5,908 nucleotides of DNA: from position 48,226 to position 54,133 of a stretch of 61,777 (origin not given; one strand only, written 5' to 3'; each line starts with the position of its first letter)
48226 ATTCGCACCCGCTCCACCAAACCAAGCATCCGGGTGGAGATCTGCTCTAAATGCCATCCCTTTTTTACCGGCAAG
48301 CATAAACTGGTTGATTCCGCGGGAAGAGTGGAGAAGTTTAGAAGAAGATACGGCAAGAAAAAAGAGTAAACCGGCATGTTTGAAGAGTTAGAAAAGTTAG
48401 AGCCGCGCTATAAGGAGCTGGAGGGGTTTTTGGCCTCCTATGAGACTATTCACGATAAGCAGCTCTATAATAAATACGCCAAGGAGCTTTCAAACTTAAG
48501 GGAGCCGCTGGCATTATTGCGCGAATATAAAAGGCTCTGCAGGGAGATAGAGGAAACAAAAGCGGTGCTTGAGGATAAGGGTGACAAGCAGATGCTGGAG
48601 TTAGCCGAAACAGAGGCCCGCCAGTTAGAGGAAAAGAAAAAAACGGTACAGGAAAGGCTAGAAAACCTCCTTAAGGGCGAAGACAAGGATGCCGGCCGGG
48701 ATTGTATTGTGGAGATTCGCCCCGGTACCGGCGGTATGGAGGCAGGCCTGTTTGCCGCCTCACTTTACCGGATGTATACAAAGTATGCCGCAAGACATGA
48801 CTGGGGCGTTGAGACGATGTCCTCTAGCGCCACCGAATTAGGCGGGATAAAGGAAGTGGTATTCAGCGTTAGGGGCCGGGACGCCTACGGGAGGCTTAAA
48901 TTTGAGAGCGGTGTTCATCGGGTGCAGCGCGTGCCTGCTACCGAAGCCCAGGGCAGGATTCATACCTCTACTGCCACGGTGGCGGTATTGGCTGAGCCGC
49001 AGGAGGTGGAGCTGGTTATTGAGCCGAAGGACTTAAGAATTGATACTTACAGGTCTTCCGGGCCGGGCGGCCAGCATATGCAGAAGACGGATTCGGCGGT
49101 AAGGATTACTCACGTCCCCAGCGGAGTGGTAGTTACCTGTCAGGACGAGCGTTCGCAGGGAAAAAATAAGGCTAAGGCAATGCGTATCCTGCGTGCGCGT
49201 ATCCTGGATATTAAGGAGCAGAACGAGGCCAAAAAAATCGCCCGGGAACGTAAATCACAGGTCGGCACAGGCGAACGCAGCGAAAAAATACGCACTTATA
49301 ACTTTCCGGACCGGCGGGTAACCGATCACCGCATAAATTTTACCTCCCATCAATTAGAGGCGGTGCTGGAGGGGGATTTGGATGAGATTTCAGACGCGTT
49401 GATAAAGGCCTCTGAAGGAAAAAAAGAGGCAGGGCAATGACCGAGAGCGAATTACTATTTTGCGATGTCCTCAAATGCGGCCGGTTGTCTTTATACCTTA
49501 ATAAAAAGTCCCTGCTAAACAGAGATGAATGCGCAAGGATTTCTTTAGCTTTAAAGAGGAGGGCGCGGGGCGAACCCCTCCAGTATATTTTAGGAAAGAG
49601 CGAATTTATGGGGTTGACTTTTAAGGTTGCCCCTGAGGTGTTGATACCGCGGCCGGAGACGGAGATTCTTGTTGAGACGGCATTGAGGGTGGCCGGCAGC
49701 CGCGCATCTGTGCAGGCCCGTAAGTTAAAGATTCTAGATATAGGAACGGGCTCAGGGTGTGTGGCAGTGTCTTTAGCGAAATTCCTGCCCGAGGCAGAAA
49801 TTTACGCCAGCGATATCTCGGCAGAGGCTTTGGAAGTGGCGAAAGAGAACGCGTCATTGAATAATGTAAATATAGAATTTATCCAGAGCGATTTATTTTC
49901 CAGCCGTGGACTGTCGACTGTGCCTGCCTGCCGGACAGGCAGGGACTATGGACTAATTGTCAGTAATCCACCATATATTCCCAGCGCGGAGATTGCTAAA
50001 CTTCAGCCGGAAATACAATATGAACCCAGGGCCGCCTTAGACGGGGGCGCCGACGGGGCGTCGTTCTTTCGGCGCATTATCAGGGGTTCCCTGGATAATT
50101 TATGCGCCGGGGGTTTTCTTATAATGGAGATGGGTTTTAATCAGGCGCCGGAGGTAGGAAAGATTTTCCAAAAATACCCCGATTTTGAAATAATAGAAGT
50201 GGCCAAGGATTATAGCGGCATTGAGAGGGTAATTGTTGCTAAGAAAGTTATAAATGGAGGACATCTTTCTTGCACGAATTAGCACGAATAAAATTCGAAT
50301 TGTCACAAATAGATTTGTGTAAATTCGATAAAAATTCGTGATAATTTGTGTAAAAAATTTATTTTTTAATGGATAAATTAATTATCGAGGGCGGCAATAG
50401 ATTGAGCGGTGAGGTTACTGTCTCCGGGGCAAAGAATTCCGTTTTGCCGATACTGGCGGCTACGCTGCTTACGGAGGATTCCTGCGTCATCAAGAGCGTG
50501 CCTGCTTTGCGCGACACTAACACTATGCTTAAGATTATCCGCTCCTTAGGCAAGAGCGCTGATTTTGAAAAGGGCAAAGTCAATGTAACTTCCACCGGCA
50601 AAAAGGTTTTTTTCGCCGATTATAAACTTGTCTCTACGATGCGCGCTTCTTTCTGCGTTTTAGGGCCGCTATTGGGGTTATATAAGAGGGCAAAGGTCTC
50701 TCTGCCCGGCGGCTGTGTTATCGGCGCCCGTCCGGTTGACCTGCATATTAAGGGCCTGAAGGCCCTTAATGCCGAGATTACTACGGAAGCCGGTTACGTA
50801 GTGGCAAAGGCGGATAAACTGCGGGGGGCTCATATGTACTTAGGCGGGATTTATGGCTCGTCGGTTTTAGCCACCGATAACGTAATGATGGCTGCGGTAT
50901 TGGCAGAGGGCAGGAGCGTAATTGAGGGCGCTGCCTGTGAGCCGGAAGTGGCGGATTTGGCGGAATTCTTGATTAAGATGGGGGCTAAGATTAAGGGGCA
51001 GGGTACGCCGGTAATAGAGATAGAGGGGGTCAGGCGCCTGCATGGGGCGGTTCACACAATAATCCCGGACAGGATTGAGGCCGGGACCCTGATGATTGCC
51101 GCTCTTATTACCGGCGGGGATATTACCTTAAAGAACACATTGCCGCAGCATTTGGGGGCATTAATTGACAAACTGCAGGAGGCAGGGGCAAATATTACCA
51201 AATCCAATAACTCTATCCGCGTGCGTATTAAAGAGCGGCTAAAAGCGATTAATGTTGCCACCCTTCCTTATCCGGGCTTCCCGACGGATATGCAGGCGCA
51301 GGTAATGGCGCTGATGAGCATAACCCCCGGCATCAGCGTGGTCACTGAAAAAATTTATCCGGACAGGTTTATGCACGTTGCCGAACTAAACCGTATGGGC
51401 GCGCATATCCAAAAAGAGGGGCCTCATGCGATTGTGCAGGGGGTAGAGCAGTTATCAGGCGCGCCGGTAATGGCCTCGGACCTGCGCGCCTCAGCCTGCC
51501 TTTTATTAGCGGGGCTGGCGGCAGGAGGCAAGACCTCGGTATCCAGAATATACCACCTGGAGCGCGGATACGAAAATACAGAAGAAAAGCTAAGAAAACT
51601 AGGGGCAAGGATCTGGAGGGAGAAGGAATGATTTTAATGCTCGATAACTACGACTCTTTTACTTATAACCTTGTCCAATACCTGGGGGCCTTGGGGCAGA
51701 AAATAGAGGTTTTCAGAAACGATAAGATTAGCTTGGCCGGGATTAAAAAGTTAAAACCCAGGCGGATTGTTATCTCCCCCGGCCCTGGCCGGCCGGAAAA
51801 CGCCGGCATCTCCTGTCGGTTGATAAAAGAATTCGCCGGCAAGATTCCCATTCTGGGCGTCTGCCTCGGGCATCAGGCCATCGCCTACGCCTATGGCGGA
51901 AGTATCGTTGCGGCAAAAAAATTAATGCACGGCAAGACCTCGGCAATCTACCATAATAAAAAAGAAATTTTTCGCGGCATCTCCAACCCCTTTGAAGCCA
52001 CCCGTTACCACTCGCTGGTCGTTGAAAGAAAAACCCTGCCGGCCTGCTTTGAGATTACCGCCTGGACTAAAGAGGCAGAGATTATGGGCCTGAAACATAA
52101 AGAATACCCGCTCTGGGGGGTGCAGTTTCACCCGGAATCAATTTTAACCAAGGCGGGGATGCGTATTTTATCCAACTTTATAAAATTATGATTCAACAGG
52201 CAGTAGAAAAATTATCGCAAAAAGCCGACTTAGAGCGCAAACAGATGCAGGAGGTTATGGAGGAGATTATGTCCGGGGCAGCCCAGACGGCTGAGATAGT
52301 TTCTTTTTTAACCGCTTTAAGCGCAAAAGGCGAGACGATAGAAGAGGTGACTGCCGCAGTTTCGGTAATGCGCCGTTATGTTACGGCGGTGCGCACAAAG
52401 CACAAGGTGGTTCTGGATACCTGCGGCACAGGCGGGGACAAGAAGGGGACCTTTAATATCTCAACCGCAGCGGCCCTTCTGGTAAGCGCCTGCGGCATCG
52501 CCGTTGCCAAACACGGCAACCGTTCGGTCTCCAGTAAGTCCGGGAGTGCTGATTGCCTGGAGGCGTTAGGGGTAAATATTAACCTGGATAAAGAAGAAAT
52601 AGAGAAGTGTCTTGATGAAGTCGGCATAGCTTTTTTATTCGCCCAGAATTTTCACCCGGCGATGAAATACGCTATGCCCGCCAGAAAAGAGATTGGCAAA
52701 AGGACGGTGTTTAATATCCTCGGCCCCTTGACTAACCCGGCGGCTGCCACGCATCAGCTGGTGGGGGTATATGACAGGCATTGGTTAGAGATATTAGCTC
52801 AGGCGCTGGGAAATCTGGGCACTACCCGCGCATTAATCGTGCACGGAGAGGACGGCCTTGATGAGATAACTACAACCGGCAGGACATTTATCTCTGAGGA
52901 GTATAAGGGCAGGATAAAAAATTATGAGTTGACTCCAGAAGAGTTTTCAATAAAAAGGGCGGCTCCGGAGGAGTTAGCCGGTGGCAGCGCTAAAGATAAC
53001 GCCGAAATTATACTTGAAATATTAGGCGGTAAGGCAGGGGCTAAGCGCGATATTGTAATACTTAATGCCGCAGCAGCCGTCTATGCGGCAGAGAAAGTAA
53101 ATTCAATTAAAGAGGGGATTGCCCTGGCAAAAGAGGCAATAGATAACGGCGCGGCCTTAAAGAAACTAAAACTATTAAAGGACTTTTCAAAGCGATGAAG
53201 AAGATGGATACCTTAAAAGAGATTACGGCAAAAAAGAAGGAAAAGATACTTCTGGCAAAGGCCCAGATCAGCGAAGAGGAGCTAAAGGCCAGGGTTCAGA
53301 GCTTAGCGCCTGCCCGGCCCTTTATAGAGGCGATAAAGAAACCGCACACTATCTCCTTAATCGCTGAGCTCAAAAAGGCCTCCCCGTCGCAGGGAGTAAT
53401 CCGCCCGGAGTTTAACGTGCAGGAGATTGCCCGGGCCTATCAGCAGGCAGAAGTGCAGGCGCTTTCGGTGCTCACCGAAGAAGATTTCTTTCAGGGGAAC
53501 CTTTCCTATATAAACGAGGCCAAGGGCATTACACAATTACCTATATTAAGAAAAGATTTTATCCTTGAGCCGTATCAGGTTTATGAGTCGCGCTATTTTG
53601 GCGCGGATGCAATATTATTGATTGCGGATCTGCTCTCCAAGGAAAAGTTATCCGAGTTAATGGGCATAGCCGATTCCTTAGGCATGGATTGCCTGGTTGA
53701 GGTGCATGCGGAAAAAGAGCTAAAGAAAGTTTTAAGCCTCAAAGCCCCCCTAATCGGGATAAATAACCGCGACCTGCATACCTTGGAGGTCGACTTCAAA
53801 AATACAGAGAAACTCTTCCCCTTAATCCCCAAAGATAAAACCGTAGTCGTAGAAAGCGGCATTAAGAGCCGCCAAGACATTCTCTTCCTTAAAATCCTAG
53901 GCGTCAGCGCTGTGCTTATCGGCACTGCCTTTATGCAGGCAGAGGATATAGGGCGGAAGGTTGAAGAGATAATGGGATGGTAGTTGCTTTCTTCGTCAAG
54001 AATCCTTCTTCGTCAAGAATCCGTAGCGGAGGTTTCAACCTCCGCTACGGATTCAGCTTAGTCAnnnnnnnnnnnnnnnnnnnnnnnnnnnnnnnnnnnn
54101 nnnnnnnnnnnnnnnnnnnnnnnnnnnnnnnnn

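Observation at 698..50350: Operon boundaries are occupied by long hairpins whose arms are degenerate tandem short words, with different words at different loci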

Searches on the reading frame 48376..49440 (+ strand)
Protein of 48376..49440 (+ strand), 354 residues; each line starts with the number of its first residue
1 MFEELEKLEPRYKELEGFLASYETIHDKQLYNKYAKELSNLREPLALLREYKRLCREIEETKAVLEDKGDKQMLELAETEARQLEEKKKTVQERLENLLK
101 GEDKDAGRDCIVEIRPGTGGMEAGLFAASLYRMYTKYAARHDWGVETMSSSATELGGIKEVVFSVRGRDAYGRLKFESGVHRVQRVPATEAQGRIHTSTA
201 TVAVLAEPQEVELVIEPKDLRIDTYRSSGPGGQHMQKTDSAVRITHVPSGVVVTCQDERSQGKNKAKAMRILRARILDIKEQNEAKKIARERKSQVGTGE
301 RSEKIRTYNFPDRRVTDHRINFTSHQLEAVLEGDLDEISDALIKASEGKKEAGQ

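Call 24: search_protein_families(library=ncbifam, proteins=[window:48376-49440:+], max_evalue=0.00001)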
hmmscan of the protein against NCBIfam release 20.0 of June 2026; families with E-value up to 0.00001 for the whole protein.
window:48376-49440:+ (354 aa): 5 families
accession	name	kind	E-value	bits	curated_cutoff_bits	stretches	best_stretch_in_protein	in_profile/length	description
NF001859.2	PRK00591.1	equivalog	1.9e-141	471.2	400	1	5-348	1-344/347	peptide chain release factor 1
TIGR00019.1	prfA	equivalog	4.9e-140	466.5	423.25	1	2-350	7-354/361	peptide chain release factor 1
TIGR00020.2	prfB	exception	3e-89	299.5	370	1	5-342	17-351/353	peptide chain release factor 2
TIGR03072.1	release_prfH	equivalog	1.1e-25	90.4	166.65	1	114-308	5-195/200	peptide chain release factor H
NF006718.0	PRK09256.1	equivalog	2.1e-09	37.2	100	1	212-245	9-42/140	alternative ribosome rescue aminoacyl-tRNA hydrolase ArfB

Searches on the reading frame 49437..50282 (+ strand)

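Call 24: search_protein_families(library=ncbifam, proteins=[window:49437-50282:+], max_evalue=0.00001)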
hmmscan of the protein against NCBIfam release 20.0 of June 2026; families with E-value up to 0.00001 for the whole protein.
window:49437-50282:+ (281 aa): 23 families
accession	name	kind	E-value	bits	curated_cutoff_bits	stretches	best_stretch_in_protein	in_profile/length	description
TIGR03534.1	RF_mod_PrmC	equivalog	1.5e-82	276.9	199.1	1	4-266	2-252/253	peptide chain release factor N(5)-glutamine methyltransferase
TIGR00536.1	hemK_fam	subfamily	4.3e-71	239.3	115.5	1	3-269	26-281/286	HemK family protein methyltransferase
TIGR03533.1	L3_gln_methyl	equivalog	2.4e-46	158.3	229.7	1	24-253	53-268/284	50S ribosomal protein L3 N(5)-glutamine methyltransferase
TIGR03704.1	PrmC_rel_meth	equivalog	2.2e-40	138.7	248.8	1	34-246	29-230/251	putative protein N(5)-glutamine methyltransferase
NF002421.0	PRK01544.1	equivalog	1.7e-39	136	567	1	16-269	40-305/524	bifunctional peptide chain release factor N(5)-glutamine methyltransferase PrmC/tRNA (guanosine(46)-N7)-methyltransferase TrmB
NF011529.0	PRK14968.1-3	equivalog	1.7e-24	86.4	162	1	56-268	4-192/198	putative methyltransferase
NF011530.0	PRK14968.1-4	equivalog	4.8e-19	68.5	243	1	95-270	39-195/202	putative methyltransferase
TIGR00537.1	hemK_rel_arch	hypoth_equivalog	8.9e-16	58.1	87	1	95-229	19-137/179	HemK2/MTQ2 family protein methyltransferase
NF007023.0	PRK09489.1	equivalog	7.9e-11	41.7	295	1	95-180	196-271/342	16S rRNA (guanine(1207)-N(2))-methyltransferase RsmC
NF047853.1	tRm6a37MtseTrmN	equivalog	1.3e-09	38.1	350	1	85-184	34-128/244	tRNA(1)(Val) (adenine(37)-N(6))-methyltransferase TrmN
NF011527.0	PRK14968.1-1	equivalog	4.6e-09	36.2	242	1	71-220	17-135/192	putative methyltransferase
TIGR02072.1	BioC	equivalog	7.1e-09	35.8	184.95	1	95-156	34-91/244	malonyl-ACP O-methyltransferase BioC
NF001790.0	PRK00517.3-3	equivalog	3.4e-08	33.2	269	1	93-177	120-198/262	50S ribosomal protein L11 methyltransferase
TIGR02469.1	CbiT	equivalog_domain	7.5e-08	32.7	78.3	1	93-149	18-74/124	precorrin-6Y C5,15-methyltransferase (decarboxylating) subunit CbiT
TIGR01934.1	MenG_MenH_UbiE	subfamily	7.8e-08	31.9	158.35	1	91-152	35-96/223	ubiquinone/menaquinone biosynthesis methyltransferase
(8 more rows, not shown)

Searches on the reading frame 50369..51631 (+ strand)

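Call 24: search_protein_families(library=ncbifam, proteins=[window:50369-51631:+], max_evalue=0.00001)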
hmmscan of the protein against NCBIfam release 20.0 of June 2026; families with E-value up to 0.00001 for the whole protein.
window:50369-51631:+ (420 aa): 5 families
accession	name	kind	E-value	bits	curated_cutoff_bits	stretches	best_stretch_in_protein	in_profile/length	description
NF006873.0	PRK09369.1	subfamily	1.4e-169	564.2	297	1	1-418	1-417/419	UDP-N-acetylglucosamine 1-carboxyvinyltransferase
TIGR01072.1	murA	equivalog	7.3e-166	552.1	392.7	1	1-417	1-416/416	UDP-N-acetylglucosamine 1-carboxyvinyltransferase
NF009470.0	PRK12830.1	equivalog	8.3e-149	495.8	552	1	1-419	1-416/417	UDP-N-acetylglucosamine 1-carboxyvinyltransferase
TIGR01356.1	aroA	equivalog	1.3e-21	76.9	287.25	1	14-411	1-412/415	3-phosphoshikimate 1-carboxyvinyltransferase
NF011381.1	PRK14806.1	equivalog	1.5e-13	49.9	902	1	5-282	305-584/733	bifunctional prephenate dehydrogenase/3-phosphoshikimate 1-carboxyvinyltransferase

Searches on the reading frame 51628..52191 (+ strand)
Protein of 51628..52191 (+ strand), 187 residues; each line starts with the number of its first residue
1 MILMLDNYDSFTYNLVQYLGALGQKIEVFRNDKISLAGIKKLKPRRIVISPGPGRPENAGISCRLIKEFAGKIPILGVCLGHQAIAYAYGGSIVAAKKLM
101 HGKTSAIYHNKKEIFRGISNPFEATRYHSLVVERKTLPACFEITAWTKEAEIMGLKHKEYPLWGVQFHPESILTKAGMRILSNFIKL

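Call 41: search_protein_families(library=pfam, proteins=[window:51628-52191:+], max_evalue=0.001)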
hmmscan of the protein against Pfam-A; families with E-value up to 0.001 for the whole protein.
window:51628-52191:+ (187 aa): 2 families
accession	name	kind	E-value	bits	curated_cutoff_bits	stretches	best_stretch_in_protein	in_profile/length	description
PF00117.34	GATase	-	2.6e-62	210.3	22.8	1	3-185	1-187/190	Glutamine amidotransferase class-I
PF07722.19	Peptidase_C26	-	9.1e-11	42.4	20.5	1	61-170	93-219/219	Peptidase C26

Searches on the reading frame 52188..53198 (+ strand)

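Call 41: search_protein_families(library=pfam, proteins=[window:52188-53198:+], max_evalue=0.001)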
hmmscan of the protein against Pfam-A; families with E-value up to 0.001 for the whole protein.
window:52188-53198:+ (336 aa): 2 families
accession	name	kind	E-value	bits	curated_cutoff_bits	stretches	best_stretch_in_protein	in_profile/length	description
PF00591.27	Glycos_transf_3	-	1.2e-97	326.9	27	1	74-324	3-253/253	Glycosyl transferase family, a/b domain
PF02885.22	Glycos_trans_3N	-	2.4e-17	62.9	26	1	4-63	2-61/63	Glycosyl transferase family, helical bundle domain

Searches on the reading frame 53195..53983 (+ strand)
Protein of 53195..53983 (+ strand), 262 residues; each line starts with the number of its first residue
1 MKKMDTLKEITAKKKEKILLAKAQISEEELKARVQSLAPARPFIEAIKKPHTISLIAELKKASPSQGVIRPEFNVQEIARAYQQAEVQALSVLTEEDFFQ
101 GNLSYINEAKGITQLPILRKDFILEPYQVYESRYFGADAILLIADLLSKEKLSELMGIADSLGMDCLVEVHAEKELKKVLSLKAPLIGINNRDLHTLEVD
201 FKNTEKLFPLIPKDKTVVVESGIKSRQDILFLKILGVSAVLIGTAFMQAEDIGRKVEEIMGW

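Call 41: search_protein_families(library=pfam, proteins=[window:53195-53983:+], max_evalue=0.001)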
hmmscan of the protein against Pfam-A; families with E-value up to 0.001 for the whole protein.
window:53195-53983:+ (262 aa): 1 family
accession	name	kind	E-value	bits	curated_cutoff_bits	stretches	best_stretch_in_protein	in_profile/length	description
PF00218.27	IGPS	-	9.8e-86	287.5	27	1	7-258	1-253/254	Indole-3-glycerol phosphate synthase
